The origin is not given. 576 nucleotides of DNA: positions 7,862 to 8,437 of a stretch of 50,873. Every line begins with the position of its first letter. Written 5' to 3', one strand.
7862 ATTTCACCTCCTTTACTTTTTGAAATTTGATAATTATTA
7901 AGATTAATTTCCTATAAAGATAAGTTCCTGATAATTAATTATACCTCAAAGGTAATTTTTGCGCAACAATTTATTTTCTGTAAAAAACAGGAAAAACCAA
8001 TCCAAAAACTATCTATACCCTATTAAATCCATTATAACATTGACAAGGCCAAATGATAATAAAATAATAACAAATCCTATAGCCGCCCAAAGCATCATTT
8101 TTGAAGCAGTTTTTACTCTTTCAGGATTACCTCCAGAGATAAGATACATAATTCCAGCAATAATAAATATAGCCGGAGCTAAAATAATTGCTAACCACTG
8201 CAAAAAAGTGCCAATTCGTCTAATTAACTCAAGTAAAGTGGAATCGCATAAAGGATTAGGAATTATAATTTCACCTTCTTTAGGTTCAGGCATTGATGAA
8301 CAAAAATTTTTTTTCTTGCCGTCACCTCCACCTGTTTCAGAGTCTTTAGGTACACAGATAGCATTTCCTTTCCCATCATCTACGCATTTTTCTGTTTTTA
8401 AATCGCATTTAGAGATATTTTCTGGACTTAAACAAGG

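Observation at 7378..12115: Three-gene locus of TrbC/VirB2-type pilin modules: one small pilin plus two giant pilin-anchored proteins (candidate novel surface filament/adhesin system)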

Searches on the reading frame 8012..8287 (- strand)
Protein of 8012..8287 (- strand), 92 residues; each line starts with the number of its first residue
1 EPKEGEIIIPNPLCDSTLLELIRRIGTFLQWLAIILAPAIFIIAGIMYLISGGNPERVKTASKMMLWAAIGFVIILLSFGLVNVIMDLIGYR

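Call 62: find_homologous_proteins(query=A4, max_evalue=0.00001)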
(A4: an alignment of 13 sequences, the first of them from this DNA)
Query A4 (13 sequences) (92 aa, profile of the alignment): 1353 proteins with E <= 0.00001 among 8000 candidates; the best 120 are listed.
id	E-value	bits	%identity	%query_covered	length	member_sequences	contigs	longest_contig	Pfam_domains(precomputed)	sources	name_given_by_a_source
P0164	8.5e-34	133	42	96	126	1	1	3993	PF18895.6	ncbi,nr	ncbi:pilin [Patescibacteria group bacterium]|nr:pilin [Patescibacteria group bacterium]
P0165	3.4e-33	131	39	100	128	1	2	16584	PF18895.6,PF04956.19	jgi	-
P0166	4.4e-33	131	43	98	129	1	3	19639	PF18895.6,PF04956.19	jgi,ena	-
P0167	5.8e-33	131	45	91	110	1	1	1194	PF18895.6,PF04956.19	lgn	-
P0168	7.1e-33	130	39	96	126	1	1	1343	PF18895.6,PF04956.19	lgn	-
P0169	1.1e-32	130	40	97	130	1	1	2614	PF18895.6,PF04956.19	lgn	-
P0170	1.3e-32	130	44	95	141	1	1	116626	PF18895.6,PF04956.19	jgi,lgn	-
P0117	2.8e-32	129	43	98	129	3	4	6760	PF18895.6,PF04956.19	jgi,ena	-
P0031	3.7e-32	128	49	91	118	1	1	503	PF18895.6,PF04956.19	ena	-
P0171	4.6e-32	128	49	92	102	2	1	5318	PF18895.6,PF04956.19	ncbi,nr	ncbi:MAG: hypothetical protein HYT20_03845, partial [Candidatus Nealsonbacteria bacterium]|nr:hypoth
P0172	8.7e-32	127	46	98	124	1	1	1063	PF18895.6,PF04956.19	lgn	-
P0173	1.4e-31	126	39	96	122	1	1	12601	PF18895.6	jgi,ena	-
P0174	1.8e-31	126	46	91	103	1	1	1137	PF18895.6,PF04956.19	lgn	-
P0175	3.0e-31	125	42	93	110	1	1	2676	PF18895.6,PF04956.19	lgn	-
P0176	3.1e-31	125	41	98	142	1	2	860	PF18895.6,PF04956.19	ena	-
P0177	4.5e-31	125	42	91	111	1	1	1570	PF18895.6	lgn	-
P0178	6.6e-31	124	42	93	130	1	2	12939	PF18895.6,PF04956.19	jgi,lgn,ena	-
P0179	6.8e-31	124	41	89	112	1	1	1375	PF18895.6,PF04956.19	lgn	-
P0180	8.1e-31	124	41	89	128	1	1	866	PF18895.6,PF04956.19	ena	-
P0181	1.1e-30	123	36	96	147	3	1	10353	PF18895.6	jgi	-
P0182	1.2e-30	123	43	90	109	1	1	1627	PF18895.6,PF04956.19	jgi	-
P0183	1.3e-30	123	43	95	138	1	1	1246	PF18895.6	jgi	-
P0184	1.3e-30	123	40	95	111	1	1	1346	PF18895.6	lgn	-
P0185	1.5e-30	123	44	91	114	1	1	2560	PF18895.6,PF04956.19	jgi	-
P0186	1.5e-30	123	44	89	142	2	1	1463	PF18895.6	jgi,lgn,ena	-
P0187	1.7e-30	123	44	89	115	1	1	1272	PF18895.6,PF04956.19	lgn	-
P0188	1.8e-30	123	44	89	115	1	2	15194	PF18895.6,PF04956.19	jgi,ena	-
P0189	1.8e-30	123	44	89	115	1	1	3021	PF18895.6,PF04956.19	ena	-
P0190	2.0e-30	123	44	89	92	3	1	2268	PF18895.6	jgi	-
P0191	2.1e-30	123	42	91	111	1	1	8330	PF18895.6,PF04956.19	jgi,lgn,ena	-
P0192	2.1e-30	122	44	89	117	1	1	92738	PF18895.6,PF04956.19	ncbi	ncbi:MAG: TrbC/VirB2 family protein [Candidatus Nealsonbacteria bacterium]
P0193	3.0e-30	122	37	89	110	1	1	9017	PF18895.6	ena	-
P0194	3.3e-30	122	42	93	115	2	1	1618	PF18895.6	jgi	jgi:magnesium-transporting ATPase (P-type)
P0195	3.5e-30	122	45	96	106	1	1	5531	PF18895.6,PF04956.19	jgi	jgi:uncharacterized BrkB/YihY/UPF0761 family membrane protein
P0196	4.3e-30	122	36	91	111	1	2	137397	PF18895.6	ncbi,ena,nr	ncbi:hypothetical protein KJA14_00435 [Patescibacteria group bacterium]|nr:hypothetical protein [Pat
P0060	4.6e-30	121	45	91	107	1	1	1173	PF18895.6,PF04956.19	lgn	-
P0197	5.1e-30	121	44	95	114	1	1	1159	PF18895.6,PF04956.19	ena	-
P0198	5.1e-30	121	39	89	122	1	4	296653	PF18895.6,PF04956.19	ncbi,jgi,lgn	-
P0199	5.2e-30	121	38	98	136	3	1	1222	PF18895.6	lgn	-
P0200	5.4e-30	121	41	90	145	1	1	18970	PF18895.6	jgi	-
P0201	5.8e-30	121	42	91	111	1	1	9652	PF18895.6,PF04956.19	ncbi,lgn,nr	ncbi:MAG: TrbC/VirB2 family protein [bacterium]|nr:TrbC/VirB2 family protein [bacterium]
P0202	5.9e-30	121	40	98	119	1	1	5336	PF18895.6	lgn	-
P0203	7.0e-30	121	44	87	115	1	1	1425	PF18895.6,PF04956.19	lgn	-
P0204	7.4e-30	121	42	98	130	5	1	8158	PF18895.6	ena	-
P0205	8.0e-30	121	48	86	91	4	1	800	PF18895.6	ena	-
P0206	8.3e-30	121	43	97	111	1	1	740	PF18895.6,PF04956.19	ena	-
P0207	9.2e-30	120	44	91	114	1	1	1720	PF18895.6,PF04956.19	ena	-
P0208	1.0e-29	120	46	91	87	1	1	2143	PF18895.6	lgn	-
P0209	1.2e-29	120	43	87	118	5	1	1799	PF18895.6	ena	-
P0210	1.3e-29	120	44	89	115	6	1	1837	PF18895.6,PF04956.19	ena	-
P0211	1.3e-29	120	43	91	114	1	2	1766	PF18895.6,PF04956.19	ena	-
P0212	1.3e-29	120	43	89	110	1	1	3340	PF18895.6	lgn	-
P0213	1.4e-29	120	44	93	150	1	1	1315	PF18895.6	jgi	jgi:hypothetical protein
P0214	1.6e-29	120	36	90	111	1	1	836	PF18895.6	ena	-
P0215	1.9e-29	119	45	91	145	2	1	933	PF18895.6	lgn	-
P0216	2.1e-29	119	43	91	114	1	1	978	PF18895.6,PF04956.19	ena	-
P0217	2.2e-29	119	38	93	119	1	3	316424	PF18895.6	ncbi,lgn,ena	-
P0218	2.4e-29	119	43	97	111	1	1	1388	PF18895.6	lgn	-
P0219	2.6e-29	119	44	93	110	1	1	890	PF18895.6,PF04956.19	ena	-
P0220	2.9e-29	119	36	98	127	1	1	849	PF18895.6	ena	-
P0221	3.6e-29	119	46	89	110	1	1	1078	PF18895.6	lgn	-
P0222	3.8e-29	118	38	93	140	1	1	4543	PF18895.6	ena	-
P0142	4.0e-29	118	46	87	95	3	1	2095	PF18895.6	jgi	jgi:hypothetical protein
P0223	4.2e-29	118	44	89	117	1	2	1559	PF18895.6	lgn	-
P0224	5.1e-29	118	35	96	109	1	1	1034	PF18895.6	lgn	-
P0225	6.3e-29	118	44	87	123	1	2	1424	PF18895.6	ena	-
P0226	6.4e-29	118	41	92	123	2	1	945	PF18895.6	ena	-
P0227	7.4e-29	118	44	89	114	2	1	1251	PF18895.6,PF04956.19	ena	-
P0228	8.5e-29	117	42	89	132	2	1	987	PF18895.6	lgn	-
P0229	8.5e-29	117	37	91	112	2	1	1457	PF18895.6,PF04956.19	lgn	-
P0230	9.1e-29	117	43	93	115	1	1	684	PF18895.6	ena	-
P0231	9.3e-29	117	39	89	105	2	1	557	PF18895.6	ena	-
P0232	1.1e-28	117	40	93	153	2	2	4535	PF18895.6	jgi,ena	-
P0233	1.3e-28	117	41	95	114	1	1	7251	PF18895.6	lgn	-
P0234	1.3e-28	117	44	88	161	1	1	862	PF18895.6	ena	-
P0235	1.3e-28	117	44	89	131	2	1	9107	PF18895.6,PF04956.19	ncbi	-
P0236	1.4e-28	117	38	87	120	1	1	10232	PF18895.6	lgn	-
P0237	1.7e-28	116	43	96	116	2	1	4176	PF18895.6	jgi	-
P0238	1.9e-28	116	35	68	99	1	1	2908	PF18895.6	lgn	-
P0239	1.9e-28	116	32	98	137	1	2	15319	PF18895.6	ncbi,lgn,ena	-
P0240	2.3e-28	116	39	98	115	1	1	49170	PF18895.6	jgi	-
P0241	2.4e-28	116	35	96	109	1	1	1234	PF18895.6,PF04956.19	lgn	-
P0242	2.9e-28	116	38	91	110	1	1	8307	PF18895.6,PF04956.19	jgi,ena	-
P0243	2.9e-28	116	45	89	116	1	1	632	PF18895.6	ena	-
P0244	3.1e-28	116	38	93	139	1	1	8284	PF18895.6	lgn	-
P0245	3.2e-28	116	41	95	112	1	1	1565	PF18895.6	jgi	-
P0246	3.2e-28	116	43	91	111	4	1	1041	PF18895.6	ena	-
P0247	3.3e-28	115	40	91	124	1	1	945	PF18895.6,PF04956.19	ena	-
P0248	4.5e-28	115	43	97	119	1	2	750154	PF18895.6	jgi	-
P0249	4.6e-28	115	44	87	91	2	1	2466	PF18895.6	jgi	jgi:hypothetical protein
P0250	4.7e-28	115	38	91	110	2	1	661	PF18895.6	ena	-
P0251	5.1e-28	115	41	91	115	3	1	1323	PF18895.6,PF04956.19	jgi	-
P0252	5.4e-28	115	35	97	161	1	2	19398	PF18895.6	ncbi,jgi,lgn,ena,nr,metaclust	ncbi:hypothetical protein AMJ49_03975 [Parcubacteria bacterium DG_74_2]|nr:MAG: hypothetical protein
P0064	5.5e-28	115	43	87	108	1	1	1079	PF18895.6,PF04956.19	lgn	-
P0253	6.6e-28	114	43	91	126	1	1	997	PF18895.6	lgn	-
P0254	6.8e-28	114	45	87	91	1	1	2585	PF18895.6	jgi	-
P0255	6.9e-28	114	36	98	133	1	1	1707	PF18895.6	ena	-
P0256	7.3e-28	114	41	95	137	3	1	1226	PF18895.6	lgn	-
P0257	8.2e-28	114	39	91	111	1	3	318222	PF18895.6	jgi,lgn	jgi:L-cystine uptake protein TcyP (sodium:dicarboxylate symporter family)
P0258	8.4e-28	114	36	96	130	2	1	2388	PF18895.6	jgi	-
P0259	8.5e-28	114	38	89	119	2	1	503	PF18895.6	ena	-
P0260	8.7e-28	114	35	95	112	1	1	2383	PF18895.6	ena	-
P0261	1.3e-27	114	36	90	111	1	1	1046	PF18895.6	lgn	-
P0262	1.5e-27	113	39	86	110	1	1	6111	PF18895.6,PF04956.19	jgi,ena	-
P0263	1.6e-27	113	37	91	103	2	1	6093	PF18895.6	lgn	-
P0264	1.9e-27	113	43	89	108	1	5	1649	PF18895.6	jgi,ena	-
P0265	2.1e-27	113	39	75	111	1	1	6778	PF18895.6,PF04956.19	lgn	-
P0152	2.1e-27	113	42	91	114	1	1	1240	PF18895.6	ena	-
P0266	2.1e-27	113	38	97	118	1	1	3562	PF18895.6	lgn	-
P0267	2.1e-27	113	35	99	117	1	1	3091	PF18895.6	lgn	-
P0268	2.3e-27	113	36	100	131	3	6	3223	PF18895.6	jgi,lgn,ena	-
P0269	2.4e-27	113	42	97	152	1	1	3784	PF18895.6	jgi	jgi:hypothetical protein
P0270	2.7e-27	113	44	95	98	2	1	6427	PF18895.6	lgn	-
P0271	2.7e-27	113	43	87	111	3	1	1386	PF18895.6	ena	-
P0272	3.0e-27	112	38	84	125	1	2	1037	PF18895.6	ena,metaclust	metaclust:\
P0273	3.2e-27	112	44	97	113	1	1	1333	PF18895.6,PF04956.19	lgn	-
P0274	3.3e-27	112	39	97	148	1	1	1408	PF18895.6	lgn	-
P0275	3.4e-27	112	42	92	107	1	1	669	PF18895.6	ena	-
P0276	3.5e-27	112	37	98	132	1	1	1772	PF18895.6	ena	-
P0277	3.5e-27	112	36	93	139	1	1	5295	PF18895.6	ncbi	-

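Call 63: find_encoding_contigs(protein=P0248, flank=10000, max_places=1)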
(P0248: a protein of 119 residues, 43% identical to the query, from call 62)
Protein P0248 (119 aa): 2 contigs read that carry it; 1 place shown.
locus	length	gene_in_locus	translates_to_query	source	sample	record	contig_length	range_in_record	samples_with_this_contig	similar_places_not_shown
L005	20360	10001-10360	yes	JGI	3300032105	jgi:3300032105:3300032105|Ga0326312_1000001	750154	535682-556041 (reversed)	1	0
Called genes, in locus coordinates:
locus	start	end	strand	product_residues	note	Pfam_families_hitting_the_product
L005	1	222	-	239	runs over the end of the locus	PF00849:PseudoU_synth_2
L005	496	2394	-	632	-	PF06480:FtsH_ext, PF00004:AAA, PF20720:nSTAND3 (faint), PF17862:AAA_lid_3, PF01434:Peptidase_M41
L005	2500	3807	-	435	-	-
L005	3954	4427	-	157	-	PF01936:NYN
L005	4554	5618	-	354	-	PF21543:CvfB_2nd (faint), PF00575:S1, PF21710:Spt6_S1 (faint), PF00575:S1, PF23459:S1_RRP5 (faint), PF00575:S1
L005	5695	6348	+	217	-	PF13483:Lactamase_B_3, PF12706:Lactamase_B_2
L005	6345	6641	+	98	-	-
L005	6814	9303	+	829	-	PF00521:DNA_topoisoIV, PF03989:DNA_gyraseA_C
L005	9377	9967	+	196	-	PF01209:Ubie_methyltran, PF13489:Methyltransf_23, PF13847:Methyltransf_31, PF08241:Methyltransf_11, PF08242:Methyltransf_12, PF13649:Methyltransf_25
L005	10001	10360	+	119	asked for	PF18895:T4SS_pilin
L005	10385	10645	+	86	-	PF01541:GIY-YIG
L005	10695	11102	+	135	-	PF18895:T4SS_pilin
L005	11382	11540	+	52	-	-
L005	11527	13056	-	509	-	PF07690:MFS_1 (weak), PF01564:Spermine_synth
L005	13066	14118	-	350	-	PF21959:DUF6923 (weak)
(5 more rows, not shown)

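Call 64: find_encoding_contigs(protein=P0170, flank=10000, max_places=1)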
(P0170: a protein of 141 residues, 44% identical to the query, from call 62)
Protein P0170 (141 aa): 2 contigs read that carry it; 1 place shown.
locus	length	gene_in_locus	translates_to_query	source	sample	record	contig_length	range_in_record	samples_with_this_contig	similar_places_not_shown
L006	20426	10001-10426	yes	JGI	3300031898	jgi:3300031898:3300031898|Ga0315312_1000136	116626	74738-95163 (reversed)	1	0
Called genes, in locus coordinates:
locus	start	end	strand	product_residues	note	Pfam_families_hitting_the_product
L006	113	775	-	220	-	PF14528:LAGLIDADG_3 (faint)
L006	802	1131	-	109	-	PF01245:Ribosomal_L19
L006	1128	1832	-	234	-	PF00849:PseudoU_synth_2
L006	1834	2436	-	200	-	-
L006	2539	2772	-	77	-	-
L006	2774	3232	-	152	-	-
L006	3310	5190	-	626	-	PF06480:FtsH_ext (weak), PF00004:AAA, PF17862:AAA_lid_3, PF01434:Peptidase_M41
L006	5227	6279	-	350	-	PF00575:S1 (weak), PF23459:S1_RRP5 (faint), PF00575:S1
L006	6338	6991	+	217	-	PF13483:Lactamase_B_3, PF12706:Lactamase_B_2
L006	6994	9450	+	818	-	PF00521:DNA_topoisoIV, PF03989:DNA_gyraseA_C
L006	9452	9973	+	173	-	PF01209:Ubie_methyltran, PF13489:Methyltransf_23 (weak), PF01728:FtsJ (weak), PF05175:MTS (weak), PF13847:Methyltransf_31, PF08241:Methyltransf_11, PF08242:Methyltransf_12, PF13649:Methyltransf_25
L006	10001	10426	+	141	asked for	PF04956:TrbC (faint), PF18895:T4SS_pilin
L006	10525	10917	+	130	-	PF18895:T4SS_pilin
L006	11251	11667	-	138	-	PF00011:HSP20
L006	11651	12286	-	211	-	PF13367:PrsW-protease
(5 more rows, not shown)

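Call 65: find_encoding_contigs(protein=P0217, flank=10000, max_places=1)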
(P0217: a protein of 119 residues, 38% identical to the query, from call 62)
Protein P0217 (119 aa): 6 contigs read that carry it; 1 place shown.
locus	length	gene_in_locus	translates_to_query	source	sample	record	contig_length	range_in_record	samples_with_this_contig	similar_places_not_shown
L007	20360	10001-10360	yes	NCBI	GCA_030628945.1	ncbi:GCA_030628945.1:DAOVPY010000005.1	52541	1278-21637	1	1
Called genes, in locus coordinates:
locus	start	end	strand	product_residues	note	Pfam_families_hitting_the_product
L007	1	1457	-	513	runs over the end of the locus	PF12072:RNase_Y_N, PF26594:KH_NusA_2nd (faint), PF00013:KH_1, PF22891:KH_PNO1_2nd (weak), PF08668:HDOD (faint), PF01966:HD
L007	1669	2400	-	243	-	-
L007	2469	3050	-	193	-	PF00574:CLP_protease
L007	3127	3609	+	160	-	-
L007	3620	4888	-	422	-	PF08529:NusA_N, PF00575:S1, PF13184:KH_NusA_1st, PF26594:KH_NusA_2nd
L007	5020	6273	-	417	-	PF21543:CvfB_2nd (faint), PF23459:S1_RRP5 (faint), PF00575:S1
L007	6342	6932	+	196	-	PF13483:Lactamase_B_3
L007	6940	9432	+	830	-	PF00521:DNA_topoisoIV, PF03989:DNA_gyraseA_C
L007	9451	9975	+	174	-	PF01728:FtsJ (weak), PF13489:Methyltransf_23 (weak), PF01209:Ubie_methyltran, PF05175:MTS (weak), PF13847:Methyltransf_31, PF13649:Methyltransf_25, PF08241:Methyltransf_11, PF08242:Methyltransf_12, +1 more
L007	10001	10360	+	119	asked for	PF18895:T4SS_pilin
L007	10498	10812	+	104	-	PF18895:T4SS_pilin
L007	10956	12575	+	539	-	-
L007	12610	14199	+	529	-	-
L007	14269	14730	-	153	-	PF00011:HSP20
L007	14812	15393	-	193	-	PF13367:PrsW-protease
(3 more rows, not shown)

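Call 69: search_solved_structures(query=A4, max_evalue=10, show_alignments=2)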
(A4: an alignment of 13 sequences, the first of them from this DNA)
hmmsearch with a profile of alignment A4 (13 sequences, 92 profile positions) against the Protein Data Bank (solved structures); distinct sequences matched with E-value up to 10: 11.
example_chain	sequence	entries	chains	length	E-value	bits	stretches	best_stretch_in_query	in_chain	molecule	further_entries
9lp2_A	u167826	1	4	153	0.046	17.2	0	41-68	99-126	dAID23.4L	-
5a8e_A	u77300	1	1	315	0.11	16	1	34-78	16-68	BETA1 ADRENERGIC RECEPTOR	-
4bvn_A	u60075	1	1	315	0.11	15.9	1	34-78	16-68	BETA-1 ADRENERGIC RECEPTOR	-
2y00_A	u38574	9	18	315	0.11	15.9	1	34-78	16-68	BETA-1 ADRENERGIC RECEPTOR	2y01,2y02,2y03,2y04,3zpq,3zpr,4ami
7rmy_A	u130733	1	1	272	0.13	15.7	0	20-66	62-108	De Novo designed tunable homodimer, D_3-337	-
2vt4_A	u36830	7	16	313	0.15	15.5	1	34-78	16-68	BETA1 ADRENERGIC RECEPTOR | BETA-1 ADRENERGIC RECEPTOR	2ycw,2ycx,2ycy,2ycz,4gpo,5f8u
7zm5_A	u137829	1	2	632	0.26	14.8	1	15-65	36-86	Attachment glycoprotein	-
6ibl_A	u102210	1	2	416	0.35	14.3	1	29-78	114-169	Thioredoxin 1,Beta-1 adrenergic receptor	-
8qah_A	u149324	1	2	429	1.3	12.5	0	28-63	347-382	sc-CC-8-58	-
6h7j_A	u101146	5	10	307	1.9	12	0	32-78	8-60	Beta-1 adrenergic receptor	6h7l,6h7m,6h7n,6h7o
8qad_A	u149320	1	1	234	6.6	10.3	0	16-43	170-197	sc-apCC-6-LLIA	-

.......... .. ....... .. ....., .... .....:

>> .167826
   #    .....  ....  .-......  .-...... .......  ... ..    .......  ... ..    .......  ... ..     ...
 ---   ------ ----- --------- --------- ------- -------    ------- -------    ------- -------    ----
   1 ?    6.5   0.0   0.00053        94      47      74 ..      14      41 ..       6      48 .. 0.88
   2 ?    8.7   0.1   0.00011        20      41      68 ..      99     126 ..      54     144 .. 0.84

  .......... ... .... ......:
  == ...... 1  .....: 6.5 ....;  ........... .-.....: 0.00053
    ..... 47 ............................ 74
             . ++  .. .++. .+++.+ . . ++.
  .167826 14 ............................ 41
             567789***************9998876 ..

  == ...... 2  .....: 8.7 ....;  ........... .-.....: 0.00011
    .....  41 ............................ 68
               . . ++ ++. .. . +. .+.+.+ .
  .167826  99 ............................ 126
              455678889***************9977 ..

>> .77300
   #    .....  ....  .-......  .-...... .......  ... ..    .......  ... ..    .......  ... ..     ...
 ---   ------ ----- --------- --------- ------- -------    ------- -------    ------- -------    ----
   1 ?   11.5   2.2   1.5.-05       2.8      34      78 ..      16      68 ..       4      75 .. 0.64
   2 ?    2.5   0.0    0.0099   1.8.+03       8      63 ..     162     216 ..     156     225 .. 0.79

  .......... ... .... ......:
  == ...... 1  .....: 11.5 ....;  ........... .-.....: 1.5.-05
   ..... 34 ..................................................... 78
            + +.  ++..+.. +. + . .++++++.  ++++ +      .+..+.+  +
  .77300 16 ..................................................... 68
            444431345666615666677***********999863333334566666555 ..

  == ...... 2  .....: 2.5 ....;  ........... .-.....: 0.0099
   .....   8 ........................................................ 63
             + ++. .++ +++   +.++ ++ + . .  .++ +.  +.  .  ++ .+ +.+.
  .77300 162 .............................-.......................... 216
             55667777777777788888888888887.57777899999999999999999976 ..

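Call 78: find_encoding_contigs(protein=P0192, flank=10000, max_places=1)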
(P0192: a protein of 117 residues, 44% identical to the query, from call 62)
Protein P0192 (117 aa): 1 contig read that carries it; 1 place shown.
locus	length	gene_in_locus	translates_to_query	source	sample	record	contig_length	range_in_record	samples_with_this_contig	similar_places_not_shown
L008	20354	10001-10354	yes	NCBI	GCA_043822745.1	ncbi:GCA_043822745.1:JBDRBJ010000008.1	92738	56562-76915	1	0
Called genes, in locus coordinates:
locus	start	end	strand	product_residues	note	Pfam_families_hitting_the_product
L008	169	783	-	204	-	PF00849:PseudoU_synth_2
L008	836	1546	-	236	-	-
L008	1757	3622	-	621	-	PF06480:FtsH_ext, PF00004:AAA, PF17862:AAA_lid_3, PF01434:Peptidase_M41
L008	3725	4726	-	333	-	PF09828:ChrB_C (faint)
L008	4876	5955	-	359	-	PF00575:S1, PF23459:S1_RRP5 (weak)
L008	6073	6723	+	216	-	PF13483:Lactamase_B_3, PF12706:Lactamase_B_2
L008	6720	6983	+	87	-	-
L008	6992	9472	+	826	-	PF00521:DNA_topoisoIV, PF03989:DNA_gyraseA_C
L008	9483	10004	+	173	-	PF13489:Methyltransf_23 (weak), PF01209:Ubie_methyltran (faint), PF13847:Methyltransf_31, PF08241:Methyltransf_11, PF08242:Methyltransf_12, PF13649:Methyltransf_25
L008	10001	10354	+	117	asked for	PF04956:TrbC (weak), PF18895:T4SS_pilin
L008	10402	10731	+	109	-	PF18895:T4SS_pilin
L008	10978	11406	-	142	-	PF17886:ArsA_HSP20 (faint), PF00011:HSP20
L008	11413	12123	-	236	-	PF13367:PrsW-protease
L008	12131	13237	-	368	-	PF00814:TsaD, PF22521:HypF_C_2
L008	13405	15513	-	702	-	PF17191:RecG_wedge, PF01336:tRNA_anti-codon (weak), PF00270:DEAD, PF04851:ResIII, PF00271:Helicase_C, PF22590:Cas3-like_C_2 (weak), PF19833:RecG_dom3_C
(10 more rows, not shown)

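Call 79: find_encoding_contigs(protein=P0198, flank=10000, max_places=1)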
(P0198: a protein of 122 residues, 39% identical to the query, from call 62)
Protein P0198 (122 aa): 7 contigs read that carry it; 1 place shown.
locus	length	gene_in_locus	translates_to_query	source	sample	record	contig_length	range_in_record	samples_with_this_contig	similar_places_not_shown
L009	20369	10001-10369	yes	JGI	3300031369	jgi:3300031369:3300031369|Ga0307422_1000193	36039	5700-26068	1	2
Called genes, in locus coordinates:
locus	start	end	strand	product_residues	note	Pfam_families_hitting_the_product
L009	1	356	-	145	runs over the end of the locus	PF14584:DUF4446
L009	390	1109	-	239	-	PF13489:Methyltransf_23, PF08241:Methyltransf_11, PF13847:Methyltransf_31 (faint)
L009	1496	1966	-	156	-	PF01245:Ribosomal_L19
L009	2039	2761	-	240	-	PF00849:PseudoU_synth_2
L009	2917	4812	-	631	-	PF06480:FtsH_ext (weak), PF00004:AAA, PF20720:nSTAND3 (faint), PF17862:AAA_lid_3, PF01434:Peptidase_M41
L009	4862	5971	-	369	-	PF00575:S1 (weak), PF23459:S1_RRP5 (faint), PF00575:S1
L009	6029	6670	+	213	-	PF13483:Lactamase_B_3, PF12706:Lactamase_B_2 (weak)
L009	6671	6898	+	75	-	-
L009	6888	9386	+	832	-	PF00521:DNA_topoisoIV, PF03989:DNA_gyraseA_C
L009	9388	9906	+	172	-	PF01209:Ubie_methyltran, PF13489:Methyltransf_23, PF01728:FtsJ (weak), PF05175:MTS (weak), PF13847:Methyltransf_31, PF13649:Methyltransf_25, PF08241:Methyltransf_11, PF08242:Methyltransf_12, +1 more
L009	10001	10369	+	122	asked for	PF04956:TrbC (weak), PF18895:T4SS_pilin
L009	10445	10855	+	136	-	PF18895:T4SS_pilin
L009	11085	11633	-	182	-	PF00011:HSP20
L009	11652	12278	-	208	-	PF13367:PrsW-protease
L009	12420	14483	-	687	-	PF00133:tRNA-synt_1, PF09334:tRNA-synt_1g, PF13603:tRNA-synt_1_2, PF09334:tRNA-synt_1g, PF00133:tRNA-synt_1, PF08264:Anticodon_1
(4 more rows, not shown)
